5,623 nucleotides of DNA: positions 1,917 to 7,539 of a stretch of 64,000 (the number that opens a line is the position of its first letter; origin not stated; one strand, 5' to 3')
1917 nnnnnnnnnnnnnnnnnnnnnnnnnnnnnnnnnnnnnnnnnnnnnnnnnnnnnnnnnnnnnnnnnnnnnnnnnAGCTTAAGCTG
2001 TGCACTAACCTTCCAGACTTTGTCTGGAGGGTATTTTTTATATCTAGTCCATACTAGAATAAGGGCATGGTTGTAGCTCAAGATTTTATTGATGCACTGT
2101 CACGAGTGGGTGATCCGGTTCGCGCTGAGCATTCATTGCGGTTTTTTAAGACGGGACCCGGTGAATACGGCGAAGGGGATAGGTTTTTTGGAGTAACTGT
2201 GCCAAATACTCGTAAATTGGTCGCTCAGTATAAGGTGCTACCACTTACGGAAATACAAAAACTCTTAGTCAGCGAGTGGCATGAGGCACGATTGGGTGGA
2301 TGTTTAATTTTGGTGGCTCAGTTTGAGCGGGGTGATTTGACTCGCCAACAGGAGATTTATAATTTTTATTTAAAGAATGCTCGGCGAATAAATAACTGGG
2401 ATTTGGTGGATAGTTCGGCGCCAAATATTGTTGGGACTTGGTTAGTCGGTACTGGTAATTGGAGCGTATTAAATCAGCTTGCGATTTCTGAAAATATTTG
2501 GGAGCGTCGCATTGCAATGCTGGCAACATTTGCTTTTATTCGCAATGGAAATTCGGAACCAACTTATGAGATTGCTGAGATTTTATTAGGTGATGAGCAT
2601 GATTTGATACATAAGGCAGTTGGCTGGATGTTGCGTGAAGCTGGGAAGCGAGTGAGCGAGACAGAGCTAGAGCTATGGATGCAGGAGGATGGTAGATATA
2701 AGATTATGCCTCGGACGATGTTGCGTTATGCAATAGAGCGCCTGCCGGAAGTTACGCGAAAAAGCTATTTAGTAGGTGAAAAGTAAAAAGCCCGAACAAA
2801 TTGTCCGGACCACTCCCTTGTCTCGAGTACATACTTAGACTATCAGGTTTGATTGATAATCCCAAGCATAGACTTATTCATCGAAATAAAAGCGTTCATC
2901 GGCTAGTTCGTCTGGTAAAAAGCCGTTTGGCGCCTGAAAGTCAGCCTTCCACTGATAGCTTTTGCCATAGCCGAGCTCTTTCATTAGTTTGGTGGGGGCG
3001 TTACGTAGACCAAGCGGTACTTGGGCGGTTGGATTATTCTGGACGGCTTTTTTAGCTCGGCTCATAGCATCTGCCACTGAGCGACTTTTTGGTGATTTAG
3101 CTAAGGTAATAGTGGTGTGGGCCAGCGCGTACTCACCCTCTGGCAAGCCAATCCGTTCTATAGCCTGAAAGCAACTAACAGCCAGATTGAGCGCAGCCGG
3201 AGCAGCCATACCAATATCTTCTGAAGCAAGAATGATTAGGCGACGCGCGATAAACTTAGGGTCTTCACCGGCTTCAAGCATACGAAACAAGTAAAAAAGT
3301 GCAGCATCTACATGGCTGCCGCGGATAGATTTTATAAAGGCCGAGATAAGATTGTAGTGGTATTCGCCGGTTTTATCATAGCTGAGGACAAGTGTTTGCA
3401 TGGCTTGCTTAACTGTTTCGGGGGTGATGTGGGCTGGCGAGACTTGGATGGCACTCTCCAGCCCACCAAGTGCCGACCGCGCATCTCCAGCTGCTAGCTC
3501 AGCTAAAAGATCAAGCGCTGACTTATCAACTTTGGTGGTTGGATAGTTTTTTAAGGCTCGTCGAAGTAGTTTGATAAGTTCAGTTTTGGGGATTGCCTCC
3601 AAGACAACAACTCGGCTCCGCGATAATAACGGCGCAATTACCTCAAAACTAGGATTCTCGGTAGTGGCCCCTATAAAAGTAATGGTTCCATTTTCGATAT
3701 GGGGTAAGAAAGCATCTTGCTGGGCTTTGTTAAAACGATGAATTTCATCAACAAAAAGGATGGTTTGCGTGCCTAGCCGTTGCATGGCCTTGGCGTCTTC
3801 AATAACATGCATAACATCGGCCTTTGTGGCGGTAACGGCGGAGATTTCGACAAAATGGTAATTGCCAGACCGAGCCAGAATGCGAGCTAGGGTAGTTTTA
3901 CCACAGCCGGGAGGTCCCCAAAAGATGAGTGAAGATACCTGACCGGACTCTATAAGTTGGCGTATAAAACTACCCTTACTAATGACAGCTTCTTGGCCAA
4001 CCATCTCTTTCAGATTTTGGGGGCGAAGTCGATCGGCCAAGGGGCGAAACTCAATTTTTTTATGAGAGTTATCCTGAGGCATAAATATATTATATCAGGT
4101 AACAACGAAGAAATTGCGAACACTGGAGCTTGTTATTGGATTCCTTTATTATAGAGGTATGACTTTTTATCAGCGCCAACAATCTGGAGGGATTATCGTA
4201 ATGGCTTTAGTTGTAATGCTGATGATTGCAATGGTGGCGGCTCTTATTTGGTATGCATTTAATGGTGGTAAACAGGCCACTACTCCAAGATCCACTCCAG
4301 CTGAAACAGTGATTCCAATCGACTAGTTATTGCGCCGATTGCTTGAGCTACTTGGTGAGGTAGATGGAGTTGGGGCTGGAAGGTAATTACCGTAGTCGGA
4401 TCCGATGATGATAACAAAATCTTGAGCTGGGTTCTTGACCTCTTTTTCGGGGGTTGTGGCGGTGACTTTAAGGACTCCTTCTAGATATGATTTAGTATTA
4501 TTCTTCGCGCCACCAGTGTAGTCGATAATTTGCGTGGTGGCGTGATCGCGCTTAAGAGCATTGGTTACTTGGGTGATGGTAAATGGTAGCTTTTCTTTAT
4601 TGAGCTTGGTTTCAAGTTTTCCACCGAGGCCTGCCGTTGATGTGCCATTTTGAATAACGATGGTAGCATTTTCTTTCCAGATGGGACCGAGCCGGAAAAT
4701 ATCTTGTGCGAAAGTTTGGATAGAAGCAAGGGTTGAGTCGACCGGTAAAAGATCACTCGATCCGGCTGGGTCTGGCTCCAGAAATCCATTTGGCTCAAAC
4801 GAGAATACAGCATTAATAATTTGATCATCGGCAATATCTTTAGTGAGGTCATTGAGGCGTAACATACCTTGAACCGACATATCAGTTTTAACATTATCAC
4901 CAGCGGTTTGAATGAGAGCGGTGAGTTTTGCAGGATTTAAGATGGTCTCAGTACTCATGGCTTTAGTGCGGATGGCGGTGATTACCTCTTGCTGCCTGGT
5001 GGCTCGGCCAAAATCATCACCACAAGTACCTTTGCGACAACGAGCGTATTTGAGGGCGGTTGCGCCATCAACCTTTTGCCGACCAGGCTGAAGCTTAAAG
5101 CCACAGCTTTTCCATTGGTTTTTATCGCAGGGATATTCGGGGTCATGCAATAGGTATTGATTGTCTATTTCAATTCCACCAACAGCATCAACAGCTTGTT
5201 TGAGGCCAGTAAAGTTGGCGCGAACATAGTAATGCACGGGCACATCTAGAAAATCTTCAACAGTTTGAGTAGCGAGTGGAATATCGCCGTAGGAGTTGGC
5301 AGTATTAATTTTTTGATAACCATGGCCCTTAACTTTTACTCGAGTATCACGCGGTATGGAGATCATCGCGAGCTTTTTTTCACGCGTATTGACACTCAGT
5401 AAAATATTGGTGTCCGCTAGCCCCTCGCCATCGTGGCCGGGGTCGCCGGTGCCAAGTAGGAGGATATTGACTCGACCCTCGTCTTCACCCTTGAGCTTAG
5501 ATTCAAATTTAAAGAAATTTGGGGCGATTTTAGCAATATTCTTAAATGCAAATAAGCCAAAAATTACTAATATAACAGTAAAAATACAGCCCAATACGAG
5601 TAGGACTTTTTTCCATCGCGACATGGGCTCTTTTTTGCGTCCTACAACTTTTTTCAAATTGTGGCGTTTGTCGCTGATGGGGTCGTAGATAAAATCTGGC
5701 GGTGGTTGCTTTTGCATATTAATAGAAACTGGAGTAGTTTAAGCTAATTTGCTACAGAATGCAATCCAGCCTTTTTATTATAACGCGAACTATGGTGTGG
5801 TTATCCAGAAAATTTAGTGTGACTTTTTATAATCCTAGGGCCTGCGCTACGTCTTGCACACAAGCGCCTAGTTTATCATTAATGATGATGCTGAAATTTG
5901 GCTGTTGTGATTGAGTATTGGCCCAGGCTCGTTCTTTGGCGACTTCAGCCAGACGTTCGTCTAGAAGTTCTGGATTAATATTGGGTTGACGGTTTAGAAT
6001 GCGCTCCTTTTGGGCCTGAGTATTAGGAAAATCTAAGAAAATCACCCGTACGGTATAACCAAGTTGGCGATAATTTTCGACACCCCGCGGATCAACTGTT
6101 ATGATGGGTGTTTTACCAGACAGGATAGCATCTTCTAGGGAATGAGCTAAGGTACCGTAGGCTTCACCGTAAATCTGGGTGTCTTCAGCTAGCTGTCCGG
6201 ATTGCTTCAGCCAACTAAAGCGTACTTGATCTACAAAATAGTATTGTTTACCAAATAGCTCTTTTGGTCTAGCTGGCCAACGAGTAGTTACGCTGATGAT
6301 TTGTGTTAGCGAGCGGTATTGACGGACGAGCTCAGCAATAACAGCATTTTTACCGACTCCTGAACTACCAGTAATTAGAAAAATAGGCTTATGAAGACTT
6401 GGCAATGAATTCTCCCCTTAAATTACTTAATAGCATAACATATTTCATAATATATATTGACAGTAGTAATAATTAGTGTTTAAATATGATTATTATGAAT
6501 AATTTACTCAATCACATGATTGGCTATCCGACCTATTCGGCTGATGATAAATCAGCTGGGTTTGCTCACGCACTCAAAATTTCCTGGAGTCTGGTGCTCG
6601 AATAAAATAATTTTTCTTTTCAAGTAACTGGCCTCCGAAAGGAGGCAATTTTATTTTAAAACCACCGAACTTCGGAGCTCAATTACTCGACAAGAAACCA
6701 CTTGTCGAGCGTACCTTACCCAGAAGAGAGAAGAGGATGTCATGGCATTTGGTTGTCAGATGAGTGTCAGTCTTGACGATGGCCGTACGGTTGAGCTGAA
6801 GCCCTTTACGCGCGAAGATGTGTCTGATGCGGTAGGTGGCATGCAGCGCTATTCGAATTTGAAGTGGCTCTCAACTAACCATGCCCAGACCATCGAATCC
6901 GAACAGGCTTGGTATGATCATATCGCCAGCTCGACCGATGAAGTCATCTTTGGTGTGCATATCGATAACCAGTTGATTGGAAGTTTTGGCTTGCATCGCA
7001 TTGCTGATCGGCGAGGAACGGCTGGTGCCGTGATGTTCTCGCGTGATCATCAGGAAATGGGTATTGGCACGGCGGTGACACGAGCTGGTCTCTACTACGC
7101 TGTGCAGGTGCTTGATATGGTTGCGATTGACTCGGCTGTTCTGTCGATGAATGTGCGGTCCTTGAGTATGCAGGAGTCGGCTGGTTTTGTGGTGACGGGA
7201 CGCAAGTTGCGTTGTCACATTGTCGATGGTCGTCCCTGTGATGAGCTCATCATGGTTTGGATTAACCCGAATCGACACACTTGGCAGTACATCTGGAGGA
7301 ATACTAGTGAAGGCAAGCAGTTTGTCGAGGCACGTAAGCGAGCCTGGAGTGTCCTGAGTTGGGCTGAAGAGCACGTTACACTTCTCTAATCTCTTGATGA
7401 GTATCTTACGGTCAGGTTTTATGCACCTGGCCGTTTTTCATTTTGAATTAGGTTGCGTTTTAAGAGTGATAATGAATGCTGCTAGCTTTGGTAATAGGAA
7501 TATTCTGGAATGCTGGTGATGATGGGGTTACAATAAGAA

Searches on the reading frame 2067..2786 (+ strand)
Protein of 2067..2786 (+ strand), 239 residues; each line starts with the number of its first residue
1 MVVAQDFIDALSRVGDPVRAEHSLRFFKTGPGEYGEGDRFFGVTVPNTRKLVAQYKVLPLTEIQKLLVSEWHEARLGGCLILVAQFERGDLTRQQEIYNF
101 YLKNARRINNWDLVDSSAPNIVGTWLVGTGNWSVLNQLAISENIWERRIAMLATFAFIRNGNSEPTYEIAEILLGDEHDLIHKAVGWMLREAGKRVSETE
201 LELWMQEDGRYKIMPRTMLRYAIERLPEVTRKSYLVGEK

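Call 73: search_protein_families(library=pfam, proteins=[window:2067-2786:+], max_evalue=0.0001)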
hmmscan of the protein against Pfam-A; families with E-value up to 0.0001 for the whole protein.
window:2067-2786:+ (239 aa): 1 family
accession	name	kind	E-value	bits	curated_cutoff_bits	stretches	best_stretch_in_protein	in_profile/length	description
PF08713.17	DNA_alkylation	-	4.1e-54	183.9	21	1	9-226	3-213/213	DNA alkylation repair enzyme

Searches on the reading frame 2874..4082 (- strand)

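Call 73: search_protein_families(library=pfam, proteins=[window:2874-4082:-], max_evalue=0.0001)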
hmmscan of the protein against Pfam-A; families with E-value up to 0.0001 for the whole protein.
window:2874-4082:- (402 aa): 9 families
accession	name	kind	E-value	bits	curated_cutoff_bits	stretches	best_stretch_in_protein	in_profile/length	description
PF12002.13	MgsA_C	-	2.2e-55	187.5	27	1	255-399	1-148/167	MgsA AAA+ ATPase C terminal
PF16193.11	AAA_assoc_2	-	2.4e-23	82.6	34.3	1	183-254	5-81/81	AAA C-terminal domain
PF00004.35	AAA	-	1e-18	68.5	21.2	1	52-158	1-123/131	ATPase family associated with various cellular activities (AAA)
PF05496.18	RuvB_N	-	7.3e-15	55.5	27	1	19-136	1-115/159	Holliday junction DNA helicase RuvB P-loop domain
PF07728.20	AAA_5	-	2.4e-08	34.5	22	1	52-141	2-102/139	AAA domain (dynein-related subfamily)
PF13401.12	AAA_22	-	2.1e-06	28.5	27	0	51-94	7-54/130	AAA domain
PF01078.27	Mg_chelatase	-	2.5e-05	24.2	20.3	0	50-78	23-55/207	Magnesium chelatase, subunit ChlI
PF13238.12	AAA_18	-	8.7e-05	23.4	29.4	0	55-84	4-32/128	AAA domain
PF07724.20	AAA_2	-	8.9e-05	23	27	0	49-135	3-105/166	AAA domain (Cdc48 subfamily)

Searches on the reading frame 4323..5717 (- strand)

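Call 73: search_protein_families(library=pfam, proteins=[window:4323-5717:-], max_evalue=0.0001)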
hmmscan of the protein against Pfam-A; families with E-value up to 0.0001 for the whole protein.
window:4323-5717:- (464 aa): 2 families
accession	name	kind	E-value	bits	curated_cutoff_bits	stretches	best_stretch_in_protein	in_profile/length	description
PF03816.19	LytR_cpsA_psr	-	1.4e-41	142.6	24.6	1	101-253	2-148/150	LytR_cpsA_psr family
PF13399.11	LytR_C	-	3.1e-08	34.8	22.2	1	351-442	2-86/86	LytR cell envelope-related transcriptional attenuator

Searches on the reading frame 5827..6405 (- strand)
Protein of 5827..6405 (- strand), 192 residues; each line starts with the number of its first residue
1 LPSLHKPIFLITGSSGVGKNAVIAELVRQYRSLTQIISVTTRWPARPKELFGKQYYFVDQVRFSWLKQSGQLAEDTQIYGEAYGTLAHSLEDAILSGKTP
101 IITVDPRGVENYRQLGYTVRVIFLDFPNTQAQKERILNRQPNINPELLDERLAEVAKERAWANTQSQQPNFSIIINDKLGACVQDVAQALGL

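Call 73: search_protein_families(library=pfam, proteins=[window:5827-6405:-], max_evalue=0.0001)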
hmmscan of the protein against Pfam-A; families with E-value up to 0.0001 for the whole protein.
window:5827-6405:- (192 aa): 1 family
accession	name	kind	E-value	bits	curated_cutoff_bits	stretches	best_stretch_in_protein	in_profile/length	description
PF00625.27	Guanylate_kin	-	5.1e-19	69.1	25.2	1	10-190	6-179/182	Guanylate kinase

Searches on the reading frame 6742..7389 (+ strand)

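Call 73: search_protein_families(library=pfam, proteins=[window:6742-7389:+], max_evalue=0.0001)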
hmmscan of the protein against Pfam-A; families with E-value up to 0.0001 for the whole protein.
window:6742-7389:+ (215 aa): 3 families
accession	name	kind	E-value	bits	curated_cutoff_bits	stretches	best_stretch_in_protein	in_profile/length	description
PF13302.13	Acetyltransf_3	-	7.5e-09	36.8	25.4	1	18-150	3-138/138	Acetyltransferase (GNAT) domain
PF00583.31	Acetyltransf_1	-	5.2e-06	27.2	20.7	1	41-149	8-116/116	Acetyltransferase (GNAT) family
PF13420.13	Acetyltransf_4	-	5.4e-06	27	24.3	1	45-169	28-154/155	Acetyltransferase (GNAT) domain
